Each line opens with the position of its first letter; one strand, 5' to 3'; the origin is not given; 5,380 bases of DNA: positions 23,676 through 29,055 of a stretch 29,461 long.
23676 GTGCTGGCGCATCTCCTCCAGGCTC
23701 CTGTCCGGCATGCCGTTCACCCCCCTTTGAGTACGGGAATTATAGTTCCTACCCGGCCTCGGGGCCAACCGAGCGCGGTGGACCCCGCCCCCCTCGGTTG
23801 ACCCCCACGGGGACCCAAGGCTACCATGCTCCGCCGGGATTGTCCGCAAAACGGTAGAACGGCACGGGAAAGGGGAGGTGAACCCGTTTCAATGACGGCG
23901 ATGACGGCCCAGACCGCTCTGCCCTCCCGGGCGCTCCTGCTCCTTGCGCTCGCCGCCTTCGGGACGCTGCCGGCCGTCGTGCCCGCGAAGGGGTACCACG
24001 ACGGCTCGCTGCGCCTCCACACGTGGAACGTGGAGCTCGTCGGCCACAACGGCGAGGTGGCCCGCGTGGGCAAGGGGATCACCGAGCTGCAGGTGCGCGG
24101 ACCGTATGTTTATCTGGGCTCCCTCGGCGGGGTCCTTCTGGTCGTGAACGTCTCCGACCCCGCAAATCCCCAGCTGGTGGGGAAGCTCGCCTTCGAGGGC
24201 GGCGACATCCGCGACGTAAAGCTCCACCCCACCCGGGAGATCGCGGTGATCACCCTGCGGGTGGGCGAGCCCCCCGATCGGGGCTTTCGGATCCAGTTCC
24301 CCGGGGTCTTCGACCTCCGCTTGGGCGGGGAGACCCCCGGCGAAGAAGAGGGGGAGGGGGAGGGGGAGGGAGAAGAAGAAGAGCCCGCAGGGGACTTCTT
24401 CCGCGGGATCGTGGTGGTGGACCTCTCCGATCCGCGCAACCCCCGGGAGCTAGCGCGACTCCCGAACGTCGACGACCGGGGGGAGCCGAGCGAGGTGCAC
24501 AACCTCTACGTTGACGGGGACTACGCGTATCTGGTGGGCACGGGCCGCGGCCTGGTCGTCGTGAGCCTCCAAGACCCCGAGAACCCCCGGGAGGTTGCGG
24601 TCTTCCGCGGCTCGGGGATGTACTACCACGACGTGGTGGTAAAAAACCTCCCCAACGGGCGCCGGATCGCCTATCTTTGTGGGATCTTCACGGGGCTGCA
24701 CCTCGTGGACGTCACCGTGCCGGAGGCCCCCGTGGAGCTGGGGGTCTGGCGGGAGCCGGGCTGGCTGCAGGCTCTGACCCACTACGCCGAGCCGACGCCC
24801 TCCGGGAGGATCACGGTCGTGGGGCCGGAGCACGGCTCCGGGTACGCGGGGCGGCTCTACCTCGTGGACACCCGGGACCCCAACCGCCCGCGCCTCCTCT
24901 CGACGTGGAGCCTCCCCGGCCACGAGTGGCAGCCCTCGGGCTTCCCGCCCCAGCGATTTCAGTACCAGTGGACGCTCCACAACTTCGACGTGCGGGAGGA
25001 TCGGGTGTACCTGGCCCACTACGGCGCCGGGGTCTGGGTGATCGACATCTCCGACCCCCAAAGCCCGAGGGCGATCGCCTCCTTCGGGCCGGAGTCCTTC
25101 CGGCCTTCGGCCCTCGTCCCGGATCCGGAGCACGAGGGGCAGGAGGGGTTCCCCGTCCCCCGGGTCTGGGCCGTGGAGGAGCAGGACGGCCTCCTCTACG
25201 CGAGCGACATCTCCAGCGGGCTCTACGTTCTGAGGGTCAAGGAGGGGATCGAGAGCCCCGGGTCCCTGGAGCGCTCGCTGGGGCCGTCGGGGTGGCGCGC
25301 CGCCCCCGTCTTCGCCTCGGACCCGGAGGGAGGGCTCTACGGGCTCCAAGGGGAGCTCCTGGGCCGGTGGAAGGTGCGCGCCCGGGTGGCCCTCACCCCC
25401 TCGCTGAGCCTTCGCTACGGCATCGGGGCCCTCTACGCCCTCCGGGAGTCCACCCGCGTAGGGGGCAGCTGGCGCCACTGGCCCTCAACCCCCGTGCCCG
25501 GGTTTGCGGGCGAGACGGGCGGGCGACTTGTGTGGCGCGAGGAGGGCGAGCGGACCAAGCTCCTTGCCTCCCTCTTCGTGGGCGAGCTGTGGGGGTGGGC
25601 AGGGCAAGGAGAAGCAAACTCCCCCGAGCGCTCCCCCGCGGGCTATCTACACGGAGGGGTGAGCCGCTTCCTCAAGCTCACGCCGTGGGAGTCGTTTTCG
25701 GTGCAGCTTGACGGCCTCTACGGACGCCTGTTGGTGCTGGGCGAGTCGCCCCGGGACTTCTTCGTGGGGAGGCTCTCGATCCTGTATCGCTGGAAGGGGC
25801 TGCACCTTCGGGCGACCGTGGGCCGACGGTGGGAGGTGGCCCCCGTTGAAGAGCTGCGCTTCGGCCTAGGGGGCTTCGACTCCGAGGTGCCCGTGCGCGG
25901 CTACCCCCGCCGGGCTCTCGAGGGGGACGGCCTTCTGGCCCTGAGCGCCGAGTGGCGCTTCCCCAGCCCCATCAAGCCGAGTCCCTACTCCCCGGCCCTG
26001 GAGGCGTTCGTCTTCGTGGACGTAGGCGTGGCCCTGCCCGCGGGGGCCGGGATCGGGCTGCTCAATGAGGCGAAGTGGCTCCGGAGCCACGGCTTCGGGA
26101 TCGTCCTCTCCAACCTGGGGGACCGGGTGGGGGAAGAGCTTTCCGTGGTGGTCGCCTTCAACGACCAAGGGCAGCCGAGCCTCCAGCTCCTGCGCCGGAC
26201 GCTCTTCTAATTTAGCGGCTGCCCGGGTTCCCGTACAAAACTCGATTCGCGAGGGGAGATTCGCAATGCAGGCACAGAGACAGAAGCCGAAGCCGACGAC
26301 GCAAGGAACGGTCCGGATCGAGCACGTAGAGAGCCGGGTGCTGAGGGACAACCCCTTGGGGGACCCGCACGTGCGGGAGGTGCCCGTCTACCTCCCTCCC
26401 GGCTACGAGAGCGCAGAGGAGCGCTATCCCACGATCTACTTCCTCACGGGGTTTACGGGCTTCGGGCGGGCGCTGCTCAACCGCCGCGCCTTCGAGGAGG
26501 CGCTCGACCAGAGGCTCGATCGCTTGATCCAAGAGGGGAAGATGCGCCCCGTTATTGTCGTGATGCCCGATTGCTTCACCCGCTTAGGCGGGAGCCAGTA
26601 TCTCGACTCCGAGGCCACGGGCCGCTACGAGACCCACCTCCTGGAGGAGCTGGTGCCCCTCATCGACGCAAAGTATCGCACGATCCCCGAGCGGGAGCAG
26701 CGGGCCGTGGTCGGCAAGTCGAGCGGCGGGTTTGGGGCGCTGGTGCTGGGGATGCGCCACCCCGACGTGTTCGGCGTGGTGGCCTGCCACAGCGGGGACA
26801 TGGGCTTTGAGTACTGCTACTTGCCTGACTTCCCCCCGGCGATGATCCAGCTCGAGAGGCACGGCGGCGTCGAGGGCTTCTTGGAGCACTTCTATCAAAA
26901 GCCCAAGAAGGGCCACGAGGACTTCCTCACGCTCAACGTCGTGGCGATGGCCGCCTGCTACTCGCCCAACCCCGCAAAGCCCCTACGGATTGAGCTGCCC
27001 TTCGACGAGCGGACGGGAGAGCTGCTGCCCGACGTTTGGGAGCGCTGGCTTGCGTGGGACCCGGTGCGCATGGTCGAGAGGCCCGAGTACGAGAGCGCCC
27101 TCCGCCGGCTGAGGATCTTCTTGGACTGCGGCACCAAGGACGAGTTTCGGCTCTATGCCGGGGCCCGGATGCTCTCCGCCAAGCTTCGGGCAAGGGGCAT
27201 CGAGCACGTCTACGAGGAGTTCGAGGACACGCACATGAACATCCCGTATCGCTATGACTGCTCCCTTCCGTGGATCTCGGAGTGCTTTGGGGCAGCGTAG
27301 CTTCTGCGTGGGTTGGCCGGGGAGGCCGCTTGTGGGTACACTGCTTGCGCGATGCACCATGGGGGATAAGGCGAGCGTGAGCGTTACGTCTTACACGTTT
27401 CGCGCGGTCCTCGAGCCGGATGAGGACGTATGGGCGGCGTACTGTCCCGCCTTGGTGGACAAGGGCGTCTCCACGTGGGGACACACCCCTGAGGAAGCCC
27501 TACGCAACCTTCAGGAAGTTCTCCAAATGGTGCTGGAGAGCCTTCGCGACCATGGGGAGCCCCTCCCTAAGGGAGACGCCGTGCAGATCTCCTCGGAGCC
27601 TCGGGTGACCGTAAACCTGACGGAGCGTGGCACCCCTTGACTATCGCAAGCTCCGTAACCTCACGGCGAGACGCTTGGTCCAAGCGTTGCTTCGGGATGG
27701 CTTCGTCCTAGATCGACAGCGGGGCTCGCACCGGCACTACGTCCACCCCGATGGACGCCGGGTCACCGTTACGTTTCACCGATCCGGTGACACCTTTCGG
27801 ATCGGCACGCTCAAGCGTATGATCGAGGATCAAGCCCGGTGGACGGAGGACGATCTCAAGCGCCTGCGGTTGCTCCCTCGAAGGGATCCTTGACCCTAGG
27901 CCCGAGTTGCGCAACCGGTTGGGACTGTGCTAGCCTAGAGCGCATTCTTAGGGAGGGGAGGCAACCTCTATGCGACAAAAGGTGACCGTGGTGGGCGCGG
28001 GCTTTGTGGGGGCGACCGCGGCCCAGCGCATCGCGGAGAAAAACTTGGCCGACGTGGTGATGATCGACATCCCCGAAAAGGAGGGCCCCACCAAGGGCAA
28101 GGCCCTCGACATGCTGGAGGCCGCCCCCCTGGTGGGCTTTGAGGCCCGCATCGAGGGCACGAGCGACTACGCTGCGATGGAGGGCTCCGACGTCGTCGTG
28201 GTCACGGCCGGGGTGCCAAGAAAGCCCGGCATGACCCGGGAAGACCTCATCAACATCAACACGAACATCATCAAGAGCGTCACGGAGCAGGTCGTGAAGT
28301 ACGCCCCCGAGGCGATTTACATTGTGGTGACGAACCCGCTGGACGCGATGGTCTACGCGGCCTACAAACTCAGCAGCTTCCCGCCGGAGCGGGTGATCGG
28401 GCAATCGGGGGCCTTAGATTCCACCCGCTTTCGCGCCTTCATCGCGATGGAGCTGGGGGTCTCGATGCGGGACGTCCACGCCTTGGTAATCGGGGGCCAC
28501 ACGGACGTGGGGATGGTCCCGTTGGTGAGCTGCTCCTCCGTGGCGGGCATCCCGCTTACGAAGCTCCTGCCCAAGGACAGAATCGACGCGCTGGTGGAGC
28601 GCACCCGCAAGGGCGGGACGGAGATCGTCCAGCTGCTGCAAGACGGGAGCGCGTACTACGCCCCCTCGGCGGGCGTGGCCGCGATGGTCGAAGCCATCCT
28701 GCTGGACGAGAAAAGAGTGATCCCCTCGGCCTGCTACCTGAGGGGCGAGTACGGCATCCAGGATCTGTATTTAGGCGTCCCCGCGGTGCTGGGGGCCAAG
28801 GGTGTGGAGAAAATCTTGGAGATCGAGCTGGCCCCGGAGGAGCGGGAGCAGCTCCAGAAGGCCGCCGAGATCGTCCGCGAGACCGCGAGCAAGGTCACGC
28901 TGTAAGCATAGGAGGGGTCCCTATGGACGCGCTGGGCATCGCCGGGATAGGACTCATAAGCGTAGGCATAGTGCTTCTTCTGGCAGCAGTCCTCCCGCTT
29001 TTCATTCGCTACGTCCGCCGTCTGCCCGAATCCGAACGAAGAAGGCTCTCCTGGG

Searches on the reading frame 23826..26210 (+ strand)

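Call 14: search_protein_families(library=pfam, proteins=[window:23826-26210:+], max_evalue=0.001)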
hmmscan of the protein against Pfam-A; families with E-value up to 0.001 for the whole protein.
window:23826-26210:+ (794 aa): 1 family
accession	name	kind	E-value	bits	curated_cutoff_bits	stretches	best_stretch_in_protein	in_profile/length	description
PF08309.17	LVIVD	-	4.9e-15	55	20.2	0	88-120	7-39/42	LVIVD repeat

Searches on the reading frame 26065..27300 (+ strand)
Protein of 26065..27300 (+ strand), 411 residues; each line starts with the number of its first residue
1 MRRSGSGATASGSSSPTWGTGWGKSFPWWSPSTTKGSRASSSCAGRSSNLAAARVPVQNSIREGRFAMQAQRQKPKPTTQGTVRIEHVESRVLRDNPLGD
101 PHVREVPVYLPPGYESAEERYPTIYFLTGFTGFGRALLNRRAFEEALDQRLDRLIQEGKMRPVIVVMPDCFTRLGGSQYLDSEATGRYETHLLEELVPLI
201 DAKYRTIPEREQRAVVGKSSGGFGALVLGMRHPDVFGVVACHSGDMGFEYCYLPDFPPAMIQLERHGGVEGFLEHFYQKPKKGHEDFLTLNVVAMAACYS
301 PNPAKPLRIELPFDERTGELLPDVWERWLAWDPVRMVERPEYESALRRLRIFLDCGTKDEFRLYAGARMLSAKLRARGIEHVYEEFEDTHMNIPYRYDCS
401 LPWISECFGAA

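Call 14: search_protein_families(library=pfam, proteins=[window:26065-27300:+], max_evalue=0.001)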
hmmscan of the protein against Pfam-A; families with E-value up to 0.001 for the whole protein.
window:26065-27300:+ (411 aa): 1 family
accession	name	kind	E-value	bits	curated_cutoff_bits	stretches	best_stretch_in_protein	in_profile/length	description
PF00756.26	Esterase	-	9.8e-30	104.6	22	1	104-390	8-235/251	Putative esterase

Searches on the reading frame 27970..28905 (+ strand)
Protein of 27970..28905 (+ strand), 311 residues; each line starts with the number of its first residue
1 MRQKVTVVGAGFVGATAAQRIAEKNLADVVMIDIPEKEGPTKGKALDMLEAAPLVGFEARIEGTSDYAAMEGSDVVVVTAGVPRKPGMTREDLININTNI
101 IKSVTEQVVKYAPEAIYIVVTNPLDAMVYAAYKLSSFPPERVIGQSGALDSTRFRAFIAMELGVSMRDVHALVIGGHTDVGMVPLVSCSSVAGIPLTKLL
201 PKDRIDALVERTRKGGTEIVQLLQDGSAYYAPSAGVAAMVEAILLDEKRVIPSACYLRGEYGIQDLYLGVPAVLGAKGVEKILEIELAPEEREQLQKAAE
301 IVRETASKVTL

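Call 14: search_protein_families(library=pfam, proteins=[window:27970-28905:+], max_evalue=0.001)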
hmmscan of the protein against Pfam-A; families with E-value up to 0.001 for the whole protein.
window:27970-28905:+ (311 aa): 3 families
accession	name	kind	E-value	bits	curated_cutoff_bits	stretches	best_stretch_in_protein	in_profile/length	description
PF00056.29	Ldh_1_N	-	7.3e-44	149.7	27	1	4-144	2-141/141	lactate/malate dehydrogenase, NAD binding domain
PF02866.23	Ldh_1_C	-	3.3e-33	115.6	22.6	1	149-307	3-168/174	lactate/malate dehydrogenase, alpha/beta C-terminal domain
PF03721.20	UDPG_MGDP_dh_N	-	6.9e-07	29.5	27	1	3-115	1-114/187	UDP-glucose/GDP-mannose dehydrogenase family, NAD binding domain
